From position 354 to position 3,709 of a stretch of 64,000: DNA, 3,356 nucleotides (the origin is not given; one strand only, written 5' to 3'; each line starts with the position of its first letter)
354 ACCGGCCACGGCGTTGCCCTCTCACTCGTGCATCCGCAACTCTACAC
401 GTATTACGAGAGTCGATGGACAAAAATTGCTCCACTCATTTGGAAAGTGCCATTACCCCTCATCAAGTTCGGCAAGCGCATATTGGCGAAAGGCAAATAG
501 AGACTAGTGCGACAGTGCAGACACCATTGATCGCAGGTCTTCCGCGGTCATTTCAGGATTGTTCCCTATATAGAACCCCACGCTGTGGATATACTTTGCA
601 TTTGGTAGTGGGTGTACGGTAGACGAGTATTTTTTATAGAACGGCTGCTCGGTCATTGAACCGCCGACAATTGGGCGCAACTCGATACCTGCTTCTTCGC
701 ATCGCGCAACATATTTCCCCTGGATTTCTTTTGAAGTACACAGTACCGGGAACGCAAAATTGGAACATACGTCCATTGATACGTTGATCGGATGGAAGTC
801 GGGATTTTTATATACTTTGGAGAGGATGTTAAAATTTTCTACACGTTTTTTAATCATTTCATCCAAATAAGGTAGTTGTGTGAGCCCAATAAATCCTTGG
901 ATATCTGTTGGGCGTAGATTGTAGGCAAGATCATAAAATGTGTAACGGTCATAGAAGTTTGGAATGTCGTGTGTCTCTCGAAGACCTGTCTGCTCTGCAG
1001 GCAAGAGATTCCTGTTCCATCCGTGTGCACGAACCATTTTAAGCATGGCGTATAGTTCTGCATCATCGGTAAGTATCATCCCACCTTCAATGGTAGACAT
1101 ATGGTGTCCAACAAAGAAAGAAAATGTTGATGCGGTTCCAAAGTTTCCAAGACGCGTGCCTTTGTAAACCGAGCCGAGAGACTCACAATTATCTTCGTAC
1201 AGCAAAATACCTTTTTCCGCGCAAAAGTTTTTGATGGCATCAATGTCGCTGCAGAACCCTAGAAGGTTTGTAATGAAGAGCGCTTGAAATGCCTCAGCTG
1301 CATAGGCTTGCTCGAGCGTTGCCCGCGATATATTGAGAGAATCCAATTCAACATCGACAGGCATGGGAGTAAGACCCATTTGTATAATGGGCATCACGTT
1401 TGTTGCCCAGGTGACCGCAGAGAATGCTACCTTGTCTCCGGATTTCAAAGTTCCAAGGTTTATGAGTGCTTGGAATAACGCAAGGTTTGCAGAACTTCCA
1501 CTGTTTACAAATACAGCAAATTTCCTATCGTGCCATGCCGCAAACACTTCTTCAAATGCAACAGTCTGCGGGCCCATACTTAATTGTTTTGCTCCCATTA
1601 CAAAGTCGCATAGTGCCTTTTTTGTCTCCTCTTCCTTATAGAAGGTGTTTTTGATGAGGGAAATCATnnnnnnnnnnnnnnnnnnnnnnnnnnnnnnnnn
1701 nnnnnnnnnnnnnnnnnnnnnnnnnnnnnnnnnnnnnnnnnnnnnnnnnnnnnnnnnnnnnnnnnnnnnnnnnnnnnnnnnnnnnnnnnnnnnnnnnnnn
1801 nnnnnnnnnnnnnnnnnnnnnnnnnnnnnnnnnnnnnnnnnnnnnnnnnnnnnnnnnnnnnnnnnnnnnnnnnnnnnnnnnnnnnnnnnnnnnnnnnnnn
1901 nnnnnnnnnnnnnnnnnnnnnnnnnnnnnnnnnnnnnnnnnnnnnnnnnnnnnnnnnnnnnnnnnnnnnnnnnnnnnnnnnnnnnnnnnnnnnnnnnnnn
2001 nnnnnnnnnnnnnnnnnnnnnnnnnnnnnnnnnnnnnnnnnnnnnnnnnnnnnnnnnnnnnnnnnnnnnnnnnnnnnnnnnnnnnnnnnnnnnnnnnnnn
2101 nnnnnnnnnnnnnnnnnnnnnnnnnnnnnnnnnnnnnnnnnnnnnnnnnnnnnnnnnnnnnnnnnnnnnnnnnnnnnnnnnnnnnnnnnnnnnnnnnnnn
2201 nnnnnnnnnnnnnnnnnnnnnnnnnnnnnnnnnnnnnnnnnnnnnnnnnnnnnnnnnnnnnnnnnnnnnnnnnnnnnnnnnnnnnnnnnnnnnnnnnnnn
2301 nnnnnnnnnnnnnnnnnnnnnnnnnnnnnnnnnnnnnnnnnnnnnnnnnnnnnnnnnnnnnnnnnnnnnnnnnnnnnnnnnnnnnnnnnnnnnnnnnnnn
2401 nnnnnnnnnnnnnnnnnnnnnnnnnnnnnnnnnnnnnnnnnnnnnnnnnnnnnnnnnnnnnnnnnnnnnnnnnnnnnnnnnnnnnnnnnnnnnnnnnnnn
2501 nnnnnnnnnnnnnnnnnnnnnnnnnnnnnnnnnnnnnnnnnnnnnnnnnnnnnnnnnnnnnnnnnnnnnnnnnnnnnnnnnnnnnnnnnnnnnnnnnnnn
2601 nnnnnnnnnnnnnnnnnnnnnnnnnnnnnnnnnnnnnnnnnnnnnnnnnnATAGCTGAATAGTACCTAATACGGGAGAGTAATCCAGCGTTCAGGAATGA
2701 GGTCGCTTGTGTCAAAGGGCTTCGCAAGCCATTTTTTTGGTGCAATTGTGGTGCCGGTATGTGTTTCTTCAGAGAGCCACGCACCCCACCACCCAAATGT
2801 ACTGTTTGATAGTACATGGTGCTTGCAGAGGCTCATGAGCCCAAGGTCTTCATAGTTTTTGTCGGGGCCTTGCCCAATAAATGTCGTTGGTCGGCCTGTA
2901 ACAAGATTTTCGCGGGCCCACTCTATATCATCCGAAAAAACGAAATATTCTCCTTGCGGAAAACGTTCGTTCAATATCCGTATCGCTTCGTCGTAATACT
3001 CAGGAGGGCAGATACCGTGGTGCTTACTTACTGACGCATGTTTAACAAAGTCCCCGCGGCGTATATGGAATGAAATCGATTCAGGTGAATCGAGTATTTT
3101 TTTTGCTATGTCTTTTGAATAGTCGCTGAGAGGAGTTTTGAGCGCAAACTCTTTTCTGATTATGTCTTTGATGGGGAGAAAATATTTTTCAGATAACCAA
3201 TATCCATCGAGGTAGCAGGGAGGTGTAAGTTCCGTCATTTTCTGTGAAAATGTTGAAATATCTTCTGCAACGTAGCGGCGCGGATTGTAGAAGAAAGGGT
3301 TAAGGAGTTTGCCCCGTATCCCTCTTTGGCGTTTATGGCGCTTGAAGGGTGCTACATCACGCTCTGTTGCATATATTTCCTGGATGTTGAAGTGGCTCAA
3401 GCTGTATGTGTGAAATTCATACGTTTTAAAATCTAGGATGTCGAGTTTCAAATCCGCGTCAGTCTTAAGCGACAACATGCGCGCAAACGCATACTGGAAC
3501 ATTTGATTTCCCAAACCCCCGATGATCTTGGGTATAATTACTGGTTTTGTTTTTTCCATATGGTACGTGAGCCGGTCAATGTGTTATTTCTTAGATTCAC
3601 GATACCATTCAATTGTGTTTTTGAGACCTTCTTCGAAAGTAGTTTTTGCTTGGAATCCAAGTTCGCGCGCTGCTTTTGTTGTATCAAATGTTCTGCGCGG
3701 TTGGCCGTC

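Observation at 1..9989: Wzx/Wzy-type glycan locus with Gmd + Fcl/ColC + His-for-Lys 3-dehydrase: candidate GDP-colitose (3,6-dideoxyhexose) as well as GDP-fucose synthesis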

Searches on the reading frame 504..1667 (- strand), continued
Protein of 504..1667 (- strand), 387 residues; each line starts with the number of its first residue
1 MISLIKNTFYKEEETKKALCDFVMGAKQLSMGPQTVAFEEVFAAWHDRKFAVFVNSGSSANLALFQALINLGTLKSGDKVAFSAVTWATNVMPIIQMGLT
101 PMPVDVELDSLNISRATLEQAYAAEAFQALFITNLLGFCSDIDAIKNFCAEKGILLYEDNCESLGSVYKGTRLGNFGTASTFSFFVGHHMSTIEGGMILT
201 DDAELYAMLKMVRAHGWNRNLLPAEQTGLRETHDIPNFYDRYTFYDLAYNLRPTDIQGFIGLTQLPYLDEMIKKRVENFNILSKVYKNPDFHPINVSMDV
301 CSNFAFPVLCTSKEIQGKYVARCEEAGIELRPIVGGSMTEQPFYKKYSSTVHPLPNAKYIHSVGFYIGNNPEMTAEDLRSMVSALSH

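Call 46: search_protein_families(library=ncbifam, proteins=[L007:7183-8124:+, L064:1614-2663:+, L079:12232-13017:+, L031:11398-12300:+, L024:8098-10008:+, L019:14072-15232:+], max_evalue=0.00001)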
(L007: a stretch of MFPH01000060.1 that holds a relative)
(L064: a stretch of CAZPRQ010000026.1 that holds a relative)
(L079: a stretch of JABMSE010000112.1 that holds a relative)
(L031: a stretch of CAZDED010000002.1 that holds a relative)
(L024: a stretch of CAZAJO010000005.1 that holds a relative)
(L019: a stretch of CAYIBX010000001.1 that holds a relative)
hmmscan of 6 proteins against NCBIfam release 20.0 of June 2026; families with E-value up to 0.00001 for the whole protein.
L007:7183-8124:+ (313 aa): 26 families (the best 25 are shown)
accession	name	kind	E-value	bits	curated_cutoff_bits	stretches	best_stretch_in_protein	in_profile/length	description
TIGR02622.1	CDP_4_6_dhtase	equivalog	2.9e-47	161.5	278.45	1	7-310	3-335/352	CDP-glucose 4,6-dehydratase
TIGR04180.1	EDH_00030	hypoth_equivalog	9.3e-41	139.8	475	1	12-292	2-296/297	NAD-dependent 4,6-dehydratase LegB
TIGR01181.1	dTDP_gluc_dehyt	equivalog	1.3e-40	139.4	365.1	1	11-307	2-313/321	dTDP-glucose 4,6-dehydratase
TIGR01179.1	galE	equivalog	9.6e-37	126.5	262.3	1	10-308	1-328/332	UDP-glucose 4-epimerase GalE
NF007956.0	PRK10675.1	subfamily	8.3e-25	87.6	394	2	24-154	30-162/338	UDP-glucose 4-epimerase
NF011728.1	PRK15181.1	equivalog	1e-22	80.6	760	1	6-306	13-338/348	Vi polysaccharide biosynthesis UDP-N-acetylglucosaminuronic acid C-4 epimerase TviC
TIGR02197.1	heptose_epim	equivalog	2.7e-21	76.1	274.6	1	11-306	1-314/316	ADP-glyceromanno-heptose 6-epimerase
NF007582.0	PRK10217.1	equivalog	2e-20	73.2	698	1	9-305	2-331/355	dTDP-glucose 4,6-dehydratase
NF042423.1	oxyalk_red_Shew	equivalog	2.7e-20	72.7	580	1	7-267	7-269/331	2-alkyl-3-oxoalkanoate reductase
NF007490.0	PRK10084.1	subfamily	3.1e-20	72.5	649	1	49-306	55-335/361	dTDP-glucose 4,6-dehydratase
NF047922.1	GDPFucSynFcl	equivalog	4.9e-18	65.6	500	1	7-306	1-302/308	GDP-L-fucose synthase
NF008872.0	PRK11908.1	equivalog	7.6e-16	58.1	294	1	9-306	2-336/349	bifunctional UDP-4-keto-pentose/UDP-xylose synthase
NF042422.1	oxyalk_red_OleD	equivalog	1.5e-13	50.8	580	1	10-266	2-261/329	2-alkyl-3-oxoalkanoate reductase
NF005998.1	PRK08125.1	equivalog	1.9e-13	49.7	777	1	7-304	314-648/649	bifunctional UDP-4-amino-4-deoxy-L-arabinose formyltransferase/UDP-glucuronic acid oxidase ArnA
TIGR01214.1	rmlD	equivalog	3.8e-13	49.2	224.05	1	10-183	1-163/285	dTDP-4-dehydrorhamnose reductase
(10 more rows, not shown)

L064:1614-2663:+ (349 aa): 15 families
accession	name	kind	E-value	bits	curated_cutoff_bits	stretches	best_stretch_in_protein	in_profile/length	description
TIGR01181.1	dTDP_gluc_dehyt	equivalog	4.7e-34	117.9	365.1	2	177-327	148-292/321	dTDP-glucose 4,6-dehydratase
TIGR01179.1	galE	equivalog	7.4e-31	107.2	262.3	2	4-147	2-133/332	UDP-glucose 4-epimerase GalE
NF007490.0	PRK10084.1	subfamily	6.6e-23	81.3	649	1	3-326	2-314/361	dTDP-glucose 4,6-dehydratase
NF007956.0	PRK10675.1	subfamily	6.1e-20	71.6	394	1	4-339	3-321/338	UDP-glucose 4-epimerase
NF007582.0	PRK10217.1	equivalog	3.6e-18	65.8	698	1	1-319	1-293/355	dTDP-glucose 4,6-dehydratase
TIGR02622.1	CDP_4_6_dhtase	equivalog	1.2e-17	64.1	278.45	1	3-141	6-136/352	CDP-glucose 4,6-dehydratase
TIGR04180.1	EDH_00030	hypoth_equivalog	7.3e-17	61.4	475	1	5-141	2-128/297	NAD-dependent 4,6-dehydratase LegB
NF041015.1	UDPsulfquin_syn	equivalog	3.6e-12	45.9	575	1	3-311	2-328/384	UDP-sulfoquinovose synthase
TIGR02197.1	heptose_epim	equivalog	1.4e-11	44.1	274.6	1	5-143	2-123/316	ADP-glyceromanno-heptose 6-epimerase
TIGR01214.1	rmlD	equivalog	9.5e-11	41.3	224.05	1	4-138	2-104/285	dTDP-4-dehydrorhamnose reductase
NF043036.1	ErythonDh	equivalog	1.7e-10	40.6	325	1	3-140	2-131/321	D-erythronate dehydrogenase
NF011728.1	PRK15181.1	equivalog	1.5e-08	34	760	1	4-149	18-155/348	Vi polysaccharide biosynthesis UDP-N-acetylglucosaminuronic acid C-4 epimerase TviC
NF040491.1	SDR_subfam_4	equivalog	1e-07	31.9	265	1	4-77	3-75/256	mycofactocin-coupled SDR family oxidoreductase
TIGR01472.1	gmd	equivalog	6.8e-07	28.8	415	0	3-141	2-138/342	GDP-mannose 4,6-dehydratase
TIGR04504.1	SDR_subfam_2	subfamily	2.6e-06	27.4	250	1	3-79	3-80/260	mycofactocin-coupled SDR family oxidoreductase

L079:12232-13017:+ (261 aa): 20 families
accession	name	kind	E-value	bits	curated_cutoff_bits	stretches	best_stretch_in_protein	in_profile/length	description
TIGR02623.1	G1P_cyt_trans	equivalog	2.2e-98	328.7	300.25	1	1-260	1-255/255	glucose-1-phosphate cytidylyltransferase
TIGR03992.1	Arch_glmU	subfamily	1.1e-28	100.3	292.1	2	1-69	1-69/393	bifunctional sugar-1-phosphate nucleotidylyltransferase/acetyltransferase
NF052502.1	man1P_GTase_Rv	exception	7.5e-26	90.8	440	2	97-244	73-224/352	mannose-1-phosphate guanylyltransferase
NF049965.1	GlMnHpPGnyltfHddC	equivalog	2.5e-23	82.9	300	2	1-65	1-65/221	D-glycero-D-manno-heptose 1-phosphate guanosyltransferase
NF041313.1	UDPGP_AglF_Halo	equivalog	1.2e-19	70.7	400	1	1-64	1-64/234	UTP--glucose-1-phosphate uridylyltransferase AglF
NF041173.1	Sug_nt_acttase_Thmprot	equivalog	3.8e-17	62.3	600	2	47-234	23-211/405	bifunctional sugar-1-phosphate nucleotidylyltransferase/acetyltransferase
TIGR01208.1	rmlA_long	equivalog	5.7e-15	55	320.25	1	2-87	1-87/353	glucose-1-phosphate thymidylyltransferase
NF045761.1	NAMPUrTaseMurU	equivalog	8e-14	52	250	1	1-64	1-64/226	N-acetylmuramate alpha-1-phosphate uridylyltransferase MurU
TIGR01173.1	glmU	equivalog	1.9e-11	43.5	366.85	1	1-65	1-62/452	bifunctional UDP-N-acetylglucosamine diphosphorylase/glucosamine-1-phosphate N-acetyltransferase GlmU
TIGR02091.1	glgC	equivalog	4e-11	42.6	424.9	0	3-31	3-31/364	glucose-1-phosphate adenylyltransferase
NF041135.1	IPPtranDIPPsyn_Thcocales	equivalog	4.7e-09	35.7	580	1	1-69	1-65/419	bifunctional L-myo-inositol-1-phosphate cytidylyltransferase/CDP-L-myo-inositol myo-inositolphosphotransferase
TIGR01099.1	galU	equivalog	8.4e-09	35.4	326.8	1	1-143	2-140/261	UTP--glucose-1-phosphate uridylyltransferase GalU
NF003670.0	PRK05293.1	equivalog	5.9e-08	32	470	0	123-241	117-249/382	glucose-1-phosphate adenylyltransferase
NF002772.0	PRK02862.1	equivalog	8.9e-08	31.3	537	0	4-31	7-34/429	glucose-1-phosphate adenylyltransferase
NF006986.0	PRK09451.1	equivalog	1.7e-07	30.4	725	0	1-63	6-65/456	bifunctional UDP-N-acetylglucosamine diphosphorylase/glucosamine-1-phosphate N-acetyltransferase GlmU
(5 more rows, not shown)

L031:11398-12300:+ (300 aa): 0 families

L024:8098-10008:+ (636 aa): 0 families

L019:14072-15232:+ (386 aa): 10 families
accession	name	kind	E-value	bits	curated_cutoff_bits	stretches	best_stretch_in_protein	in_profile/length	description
NF047880.1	glyco_SdgA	exception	1.5e-13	50.2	800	1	169-381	280-482/488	serine-aspartate repeat adhesin O-glycosyltransferase SdgA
TIGR04063.1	stp3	hypoth_equivalog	5.3e-09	35.4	442.05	1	194-273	204-283/397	TIGR04063 family PEP-CTERM/XrtA system glycosyltransferase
TIGR04157.1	glyco_rSAM_CFB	subfamily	2.7e-08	33.2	400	1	196-254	219-278/406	TIGR04157 family glycosyltransferase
NF038011.1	PelF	equivalog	3e-08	33.2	100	1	160-383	260-485/489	GT4 family glycosyltransferase PelF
NF041876.1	EPS_EpsE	equivalog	3.8e-08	33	400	1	171-362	178-368/389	exopolysaccharide biosynthesis GT4 family glycosyltransferase EpsE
NF041010.1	glycosy_Agl16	equivalog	3.9e-07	29.3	575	1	143-381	122-343/352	glycosylation protein Agl16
TIGR04005.1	wcaL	equivalog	8.8e-07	28.1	537.6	1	123-320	148-334/406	colanic acid biosynthesis glycosyltransferase WcaL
TIGR02918.1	TIGR02918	equivalog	1.1e-06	27.6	574.6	1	181-276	298-392/500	accessory Sec system glycosyltransferase GtfA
NF007640.0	PRK10307.1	subfamily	2e-06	27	276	1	197-362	222-379/411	WcaI family glycosyltransferase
NF007396.0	PRK09922.1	equivalog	5.9e-06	25.4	385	1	186-383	166-351/361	lipopolysaccharide 1,6-galactosyltransferase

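Call 47: search_solved_structures(query=L007:7183-8124:+, max_evalue=1e-15)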
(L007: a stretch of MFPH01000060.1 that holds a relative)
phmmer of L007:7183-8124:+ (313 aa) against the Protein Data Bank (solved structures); distinct sequences matched with E-value up to 1e-15: 67 (the best 60 are shown).
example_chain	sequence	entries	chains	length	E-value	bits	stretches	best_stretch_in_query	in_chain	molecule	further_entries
2pk3_A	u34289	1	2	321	7.2e-33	117.5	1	9-300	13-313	GDP-6-deoxy-D-lyxo-4-hexulose reductase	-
6bi4_A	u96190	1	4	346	3.7e-31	111.9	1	54-307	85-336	dTDP-glucose 4,6-dehydratase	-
4zrm_A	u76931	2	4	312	1.2e-30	110.1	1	10-309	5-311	UDP-glucose 4-epimerase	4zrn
2hun_A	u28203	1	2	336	1.1e-26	97.2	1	49-307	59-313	336aa long hypothetical dTDP-glucose 4,6-dehydratase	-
3vps_A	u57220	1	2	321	3.3e-26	95.6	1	3-306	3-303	NAD-dependent epimerase/dehydratase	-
2c20_A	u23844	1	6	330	9.1e-26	94.2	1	10-294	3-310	UDP-GLUCOSE 4-EPIMERASE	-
6zl6_A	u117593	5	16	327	1.4e-24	90.3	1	6-310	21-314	Epimerase domain-containing protein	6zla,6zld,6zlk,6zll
7ys8_A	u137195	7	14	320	1.7e-24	90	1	10-305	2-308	UDP-glucose 4-epimerase | UDP-glucose 4-epimerase along with EC 5.1.3.2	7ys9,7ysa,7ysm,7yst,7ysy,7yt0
6bwl_A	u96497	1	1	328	2.1e-24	89.7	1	10-309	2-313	Pal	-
8vr2_A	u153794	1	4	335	2.1e-24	89.7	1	6-307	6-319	NAD-dependent epimerase/dehydratase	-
6zlj_A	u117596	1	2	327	5e-24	88.5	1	6-310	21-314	Epimerase domain-containing protein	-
6dnt_A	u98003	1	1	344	1.1e-23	87.3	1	6-305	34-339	NAD-dependent epimerase/dehydratase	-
1rkx_A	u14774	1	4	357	1.1e-23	87.3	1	7-309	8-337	CDP-glucose-4,6-dehydratase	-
3ehe_A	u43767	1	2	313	2.2e-22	83.1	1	11-300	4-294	UDP-glucose 4-epimerase (GalE-1)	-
5u4q_A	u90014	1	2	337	3.3e-22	82.5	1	10-308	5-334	dTDP-glucose 4,6-dehydratase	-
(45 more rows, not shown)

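Call 48: find_encoding_contigs(protein=P0003, flank=10000, max_places=1)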
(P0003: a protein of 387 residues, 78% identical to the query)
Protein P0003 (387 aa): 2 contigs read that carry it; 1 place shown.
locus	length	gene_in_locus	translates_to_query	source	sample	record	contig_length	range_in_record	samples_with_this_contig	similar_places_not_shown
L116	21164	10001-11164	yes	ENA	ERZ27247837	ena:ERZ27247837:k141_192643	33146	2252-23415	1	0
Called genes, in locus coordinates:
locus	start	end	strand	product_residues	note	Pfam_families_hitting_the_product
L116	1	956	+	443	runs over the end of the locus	PF01943:Polysacc_synt, PF13440:Polysacc_synt_3 (weak)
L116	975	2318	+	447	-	PF07507:WavE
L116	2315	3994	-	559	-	PF01636:APH (weak)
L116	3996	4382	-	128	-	-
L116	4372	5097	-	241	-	PF00483:NTP_transferase, PF01128:IspD (weak)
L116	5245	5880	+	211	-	PF16262:DUF4916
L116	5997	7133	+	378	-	PF01370:Epimerase, PF04321:RmlD_sub_bind (weak), PF16363:GDP_Man_Dehyd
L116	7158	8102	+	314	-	PF01073:3Beta_HSD (weak), PF01370:Epimerase, PF02719:Polysacc_synt_2 (faint), PF13460:NAD_binding_10 (faint), PF16363:GDP_Man_Dehyd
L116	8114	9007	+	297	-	PF01531:Glyco_transf_11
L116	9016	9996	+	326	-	PF03385:STELLO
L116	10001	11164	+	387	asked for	PF01041:DegT_DnrJ_EryC1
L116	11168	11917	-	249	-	PF13489:Methyltransf_23, PF08241:Methyltransf_11 (weak), PF13649:Methyltransf_25 (weak)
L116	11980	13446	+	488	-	PF03062:MBOAT, PF13813:MBOAT_2 (weak)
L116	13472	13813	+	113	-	PF01648:ACPS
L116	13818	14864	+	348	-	-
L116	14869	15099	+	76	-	PF00550:PP-binding (faint)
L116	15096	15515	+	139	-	PF01575:MaoC_dehydratas, PF13452:FAS1_DH_region (weak)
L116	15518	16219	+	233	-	PF00106:adh_short, PF01370:Epimerase, PF08659:KR (faint), PF13561:adh_short_C2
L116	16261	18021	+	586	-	PF13522:GATase_6, PF12481:DUF3700 (weak), PF13537:GATase_7, PF00733:Asn_synthase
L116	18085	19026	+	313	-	PF00106:adh_short (weak), PF01073:3Beta_HSD, PF01370:Epimerase, PF02719:Polysacc_synt_2, PF04321:RmlD_sub_bind, PF07993:NAD_binding_4 (faint), PF16363:GDP_Man_Dehyd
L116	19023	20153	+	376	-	PF00534:Glycos_transf_1, PF13692:Glyco_trans_1_4 (weak)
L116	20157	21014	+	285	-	PF00535:Glycos_transf_2, PF10111:Glyco_tranf_2_2, PF13641:Glyco_tranf_2_3 (weak)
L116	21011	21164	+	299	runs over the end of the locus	PF00535:Glycos_transf_2, PF13641:Glyco_tranf_2_3 (weak)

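Call 49: find_encoding_contigs(protein=P0004, flank=10000, max_places=1)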
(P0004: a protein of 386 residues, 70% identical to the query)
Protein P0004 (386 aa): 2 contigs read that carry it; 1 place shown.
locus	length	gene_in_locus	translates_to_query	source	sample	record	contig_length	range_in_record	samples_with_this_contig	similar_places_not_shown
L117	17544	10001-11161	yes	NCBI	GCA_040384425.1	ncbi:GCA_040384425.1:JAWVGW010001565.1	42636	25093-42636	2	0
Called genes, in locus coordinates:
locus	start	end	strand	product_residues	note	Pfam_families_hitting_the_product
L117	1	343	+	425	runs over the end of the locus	PF01943:Polysacc_synt, PF13440:Polysacc_synt_3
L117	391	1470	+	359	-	PF01370:Epimerase, PF04321:RmlD_sub_bind, PF05368:NmrA (faint), PF16363:GDP_Man_Dehyd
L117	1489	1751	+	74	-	-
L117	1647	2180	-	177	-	-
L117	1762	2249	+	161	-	-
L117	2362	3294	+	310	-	PF01073:3Beta_HSD (faint), PF01370:Epimerase, PF16363:GDP_Man_Dehyd, PF13460:NAD_binding_10 (faint)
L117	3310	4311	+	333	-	PF07507:WavE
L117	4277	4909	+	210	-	PF00702:Hydrolase, PF13419:HAD_2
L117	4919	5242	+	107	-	-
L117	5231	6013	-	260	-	-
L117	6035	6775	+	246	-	PF00483:NTP_transferase, PF12804:NTP_transf_3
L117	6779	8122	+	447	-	PF07507:WavE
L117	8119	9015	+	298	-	PF01531:Glyco_transf_11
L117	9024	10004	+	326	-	PF03385:STELLO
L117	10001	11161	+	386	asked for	PF01041:DegT_DnrJ_EryC1, PF01053:Cys_Met_Meta_PP (weak)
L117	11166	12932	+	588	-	PF13522:GATase_6, PF13537:GATase_7, PF00733:Asn_synthase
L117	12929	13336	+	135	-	-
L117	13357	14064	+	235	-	PF00534:Glycos_transf_1, PF13692:Glyco_trans_1_4 (weak)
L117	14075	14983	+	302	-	PF01073:3Beta_HSD, PF01370:Epimerase, PF04321:RmlD_sub_bind (weak), PF13460:NAD_binding_10 (faint), PF16363:GDP_Man_Dehyd, PF07993:NAD_binding_4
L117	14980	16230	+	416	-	PF00534:Glycos_transf_1, PF13692:Glyco_trans_1_4, PF13524:Glyco_trans_1_2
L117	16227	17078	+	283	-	PF00535:Glycos_transf_2, PF10111:Glyco_tranf_2_2, PF13641:Glyco_tranf_2_3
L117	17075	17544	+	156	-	PF00535:Glycos_transf_2, PF10111:Glyco_tranf_2_2 (weak), PF13641:Glyco_tranf_2_3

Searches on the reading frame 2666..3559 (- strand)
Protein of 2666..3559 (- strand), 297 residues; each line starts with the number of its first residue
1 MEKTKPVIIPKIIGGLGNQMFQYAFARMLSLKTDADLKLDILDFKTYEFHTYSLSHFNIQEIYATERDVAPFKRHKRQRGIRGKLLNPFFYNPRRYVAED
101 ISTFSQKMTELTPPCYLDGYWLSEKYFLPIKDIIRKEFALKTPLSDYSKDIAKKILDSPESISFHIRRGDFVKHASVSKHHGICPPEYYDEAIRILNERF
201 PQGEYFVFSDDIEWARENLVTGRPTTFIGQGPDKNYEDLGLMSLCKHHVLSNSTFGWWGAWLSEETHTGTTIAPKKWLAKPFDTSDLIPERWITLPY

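Call 3: search_protein_families(library=pfam, proteins=[window:2666-3559:-], max_evalue=0.01)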
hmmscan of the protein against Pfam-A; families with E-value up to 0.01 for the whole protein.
window:2666-3559:- (297 aa): 1 family
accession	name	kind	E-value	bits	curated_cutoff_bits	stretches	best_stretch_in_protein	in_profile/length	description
PF01531.22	Glyco_transf_11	-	2.5e-35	122.6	23.9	1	13-293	7-295/298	Glycosyl transferase family 11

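Call 4: search_protein_families(library=ncbifam, proteins=[window:2666-3559:-], max_evalue=0.01)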
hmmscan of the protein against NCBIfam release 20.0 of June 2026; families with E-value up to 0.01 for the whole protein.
window:2666-3559:- (297 aa): 0 families
